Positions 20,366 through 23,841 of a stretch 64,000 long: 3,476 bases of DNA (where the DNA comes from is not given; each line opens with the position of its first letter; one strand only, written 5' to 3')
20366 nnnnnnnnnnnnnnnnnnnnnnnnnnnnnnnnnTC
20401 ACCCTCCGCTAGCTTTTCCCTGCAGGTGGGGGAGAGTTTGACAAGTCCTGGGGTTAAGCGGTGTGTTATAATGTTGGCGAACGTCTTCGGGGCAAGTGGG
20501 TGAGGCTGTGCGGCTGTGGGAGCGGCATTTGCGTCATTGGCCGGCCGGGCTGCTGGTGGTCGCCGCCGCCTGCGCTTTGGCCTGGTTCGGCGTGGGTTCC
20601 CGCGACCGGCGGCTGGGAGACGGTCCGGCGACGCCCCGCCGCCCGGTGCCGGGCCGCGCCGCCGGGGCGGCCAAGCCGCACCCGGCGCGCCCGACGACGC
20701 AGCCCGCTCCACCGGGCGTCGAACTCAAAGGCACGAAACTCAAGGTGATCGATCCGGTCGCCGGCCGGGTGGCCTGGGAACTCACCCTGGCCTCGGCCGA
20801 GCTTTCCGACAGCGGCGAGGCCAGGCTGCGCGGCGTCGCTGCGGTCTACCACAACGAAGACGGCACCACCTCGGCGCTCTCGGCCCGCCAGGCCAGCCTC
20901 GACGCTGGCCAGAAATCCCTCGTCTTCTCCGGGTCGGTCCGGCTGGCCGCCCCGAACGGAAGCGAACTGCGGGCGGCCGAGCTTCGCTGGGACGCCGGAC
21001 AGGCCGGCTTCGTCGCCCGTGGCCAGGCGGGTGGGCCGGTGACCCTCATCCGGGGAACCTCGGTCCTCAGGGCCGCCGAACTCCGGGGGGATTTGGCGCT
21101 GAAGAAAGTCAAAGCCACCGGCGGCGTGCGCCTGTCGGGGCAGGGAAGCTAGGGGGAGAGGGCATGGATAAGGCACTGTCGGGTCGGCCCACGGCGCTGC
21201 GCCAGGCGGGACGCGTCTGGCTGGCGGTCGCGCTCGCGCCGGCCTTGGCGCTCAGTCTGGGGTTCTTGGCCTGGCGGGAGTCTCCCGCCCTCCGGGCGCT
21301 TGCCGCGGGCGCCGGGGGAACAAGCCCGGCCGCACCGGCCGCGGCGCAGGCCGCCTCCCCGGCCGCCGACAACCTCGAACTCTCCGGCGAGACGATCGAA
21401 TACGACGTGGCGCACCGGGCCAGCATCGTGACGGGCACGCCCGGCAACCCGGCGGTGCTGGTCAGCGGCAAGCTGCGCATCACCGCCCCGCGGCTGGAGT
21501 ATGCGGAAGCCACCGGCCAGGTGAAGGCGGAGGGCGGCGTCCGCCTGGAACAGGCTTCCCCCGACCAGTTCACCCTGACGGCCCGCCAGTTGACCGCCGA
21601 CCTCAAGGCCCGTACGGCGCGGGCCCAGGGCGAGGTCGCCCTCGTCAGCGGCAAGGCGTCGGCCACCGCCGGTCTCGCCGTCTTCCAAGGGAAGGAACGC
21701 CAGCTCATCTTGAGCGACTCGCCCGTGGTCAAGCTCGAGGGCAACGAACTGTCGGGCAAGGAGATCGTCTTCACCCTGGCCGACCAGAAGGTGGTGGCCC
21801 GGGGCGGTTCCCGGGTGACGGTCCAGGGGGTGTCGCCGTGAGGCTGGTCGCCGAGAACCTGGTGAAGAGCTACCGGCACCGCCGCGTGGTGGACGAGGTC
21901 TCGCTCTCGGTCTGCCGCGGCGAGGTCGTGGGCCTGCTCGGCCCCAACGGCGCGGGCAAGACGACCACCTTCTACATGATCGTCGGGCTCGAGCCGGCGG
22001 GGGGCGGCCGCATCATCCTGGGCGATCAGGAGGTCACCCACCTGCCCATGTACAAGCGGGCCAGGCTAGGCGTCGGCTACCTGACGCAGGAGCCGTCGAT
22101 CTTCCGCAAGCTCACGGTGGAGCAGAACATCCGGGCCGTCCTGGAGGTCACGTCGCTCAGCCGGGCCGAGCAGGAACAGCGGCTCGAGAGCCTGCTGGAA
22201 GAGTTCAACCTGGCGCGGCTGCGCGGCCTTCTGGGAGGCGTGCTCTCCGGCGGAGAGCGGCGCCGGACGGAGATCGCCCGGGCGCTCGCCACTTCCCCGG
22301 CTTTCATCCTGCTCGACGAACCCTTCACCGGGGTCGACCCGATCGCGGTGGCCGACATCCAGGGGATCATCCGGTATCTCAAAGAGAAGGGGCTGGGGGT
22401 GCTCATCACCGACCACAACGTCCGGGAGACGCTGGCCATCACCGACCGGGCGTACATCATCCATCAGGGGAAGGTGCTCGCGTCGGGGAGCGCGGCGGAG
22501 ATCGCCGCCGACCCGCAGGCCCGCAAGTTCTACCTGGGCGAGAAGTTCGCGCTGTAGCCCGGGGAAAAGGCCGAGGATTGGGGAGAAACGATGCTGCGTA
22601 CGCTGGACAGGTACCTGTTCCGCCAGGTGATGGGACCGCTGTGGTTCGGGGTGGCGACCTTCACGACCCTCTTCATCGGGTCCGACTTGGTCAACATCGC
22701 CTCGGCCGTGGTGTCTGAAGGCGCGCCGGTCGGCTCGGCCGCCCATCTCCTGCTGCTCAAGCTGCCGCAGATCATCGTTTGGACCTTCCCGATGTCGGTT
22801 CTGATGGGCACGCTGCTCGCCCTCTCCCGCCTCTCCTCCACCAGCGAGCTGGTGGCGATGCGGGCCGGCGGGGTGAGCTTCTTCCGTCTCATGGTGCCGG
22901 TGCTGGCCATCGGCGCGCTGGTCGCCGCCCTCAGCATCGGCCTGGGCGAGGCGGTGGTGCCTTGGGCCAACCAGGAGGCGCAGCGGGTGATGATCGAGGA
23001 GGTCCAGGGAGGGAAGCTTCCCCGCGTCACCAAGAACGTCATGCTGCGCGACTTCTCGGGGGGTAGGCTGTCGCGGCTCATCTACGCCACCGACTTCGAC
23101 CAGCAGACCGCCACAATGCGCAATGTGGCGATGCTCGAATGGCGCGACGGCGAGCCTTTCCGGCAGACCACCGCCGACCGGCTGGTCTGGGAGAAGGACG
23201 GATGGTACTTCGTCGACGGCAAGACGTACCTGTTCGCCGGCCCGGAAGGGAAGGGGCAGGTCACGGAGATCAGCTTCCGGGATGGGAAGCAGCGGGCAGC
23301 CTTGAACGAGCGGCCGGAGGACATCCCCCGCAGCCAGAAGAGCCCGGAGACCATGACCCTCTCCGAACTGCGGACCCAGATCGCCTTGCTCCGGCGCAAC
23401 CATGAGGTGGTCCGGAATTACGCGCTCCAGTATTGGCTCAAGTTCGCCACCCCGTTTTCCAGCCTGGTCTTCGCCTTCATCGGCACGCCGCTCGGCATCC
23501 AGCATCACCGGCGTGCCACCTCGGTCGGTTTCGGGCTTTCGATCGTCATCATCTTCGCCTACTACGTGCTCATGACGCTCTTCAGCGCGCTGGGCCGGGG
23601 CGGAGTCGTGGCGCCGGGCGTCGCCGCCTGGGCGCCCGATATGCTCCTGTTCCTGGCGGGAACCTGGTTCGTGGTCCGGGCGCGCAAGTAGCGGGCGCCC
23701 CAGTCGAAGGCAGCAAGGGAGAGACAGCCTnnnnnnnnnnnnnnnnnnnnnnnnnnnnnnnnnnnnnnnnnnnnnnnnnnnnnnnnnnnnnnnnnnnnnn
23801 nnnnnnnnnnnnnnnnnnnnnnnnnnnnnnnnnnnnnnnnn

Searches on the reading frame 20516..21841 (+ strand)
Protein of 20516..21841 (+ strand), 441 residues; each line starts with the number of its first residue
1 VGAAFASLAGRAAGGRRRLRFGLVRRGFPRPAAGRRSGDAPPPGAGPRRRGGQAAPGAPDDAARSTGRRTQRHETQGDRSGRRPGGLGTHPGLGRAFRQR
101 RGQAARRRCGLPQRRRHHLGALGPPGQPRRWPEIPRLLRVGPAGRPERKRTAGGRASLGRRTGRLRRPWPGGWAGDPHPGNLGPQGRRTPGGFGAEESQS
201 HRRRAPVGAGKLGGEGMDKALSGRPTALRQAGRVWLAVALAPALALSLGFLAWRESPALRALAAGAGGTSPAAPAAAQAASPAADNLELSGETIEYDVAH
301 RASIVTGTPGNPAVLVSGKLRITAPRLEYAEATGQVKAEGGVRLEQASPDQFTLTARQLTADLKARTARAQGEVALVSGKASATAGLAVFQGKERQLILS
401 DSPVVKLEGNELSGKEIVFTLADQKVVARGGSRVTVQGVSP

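Call 71: search_protein_families(library=pfam, proteins=[window:20516-21841:+], max_evalue=0.00001)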
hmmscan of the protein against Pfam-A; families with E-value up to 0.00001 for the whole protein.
window:20516-21841:+ (441 aa): 1 family
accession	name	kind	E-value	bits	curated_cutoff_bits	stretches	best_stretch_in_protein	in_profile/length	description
PF03968.19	LptD_N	-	9.5e-06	26.3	20.4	0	322-424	2-112/113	LptA/(LptD N-terminal domain) LPS transport protein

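Call 75: search_protein_families(library=ncbifam, proteins=[window:20516-21841:+], max_evalue=0.001)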
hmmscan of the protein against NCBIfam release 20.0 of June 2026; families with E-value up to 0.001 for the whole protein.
window:20516-21841:+ (441 aa): 1 family
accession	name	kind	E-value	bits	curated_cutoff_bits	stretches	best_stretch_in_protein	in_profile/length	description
TIGR03002.1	outer_YhbN_LptA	equivalog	1.9e-09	37.5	71.7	1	319-433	9-130/142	lipopolysaccharide transport periplasmic protein LptA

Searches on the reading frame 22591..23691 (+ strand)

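Call 71: search_protein_families(library=pfam, proteins=[window:22591-23691:+], max_evalue=0.00001)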
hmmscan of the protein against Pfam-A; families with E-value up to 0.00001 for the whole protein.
window:22591-23691:+ (366 aa): 1 family
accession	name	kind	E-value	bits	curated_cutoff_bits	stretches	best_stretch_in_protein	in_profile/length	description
PF03739.19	LptF_LptG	-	9.3e-88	295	27.9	1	7-361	1-351/353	Lipopolysaccharide export system permease LptF/LptG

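Call 75: search_protein_families(library=ncbifam, proteins=[window:22591-23691:+], max_evalue=0.001)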
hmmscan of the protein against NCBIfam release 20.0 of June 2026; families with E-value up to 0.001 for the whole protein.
window:22591-23691:+ (366 aa): 2 families
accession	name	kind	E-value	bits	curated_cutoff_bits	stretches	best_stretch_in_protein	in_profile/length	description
TIGR04408.1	LptG_lptG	equivalog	3.9e-69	232.9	240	1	4-363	1-350/351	LPS export ABC transporter permease LptG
TIGR04407.1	LptF_YjgP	equivalog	1.6e-47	162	230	1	5-361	2-345/347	LPS export ABC transporter permease LptF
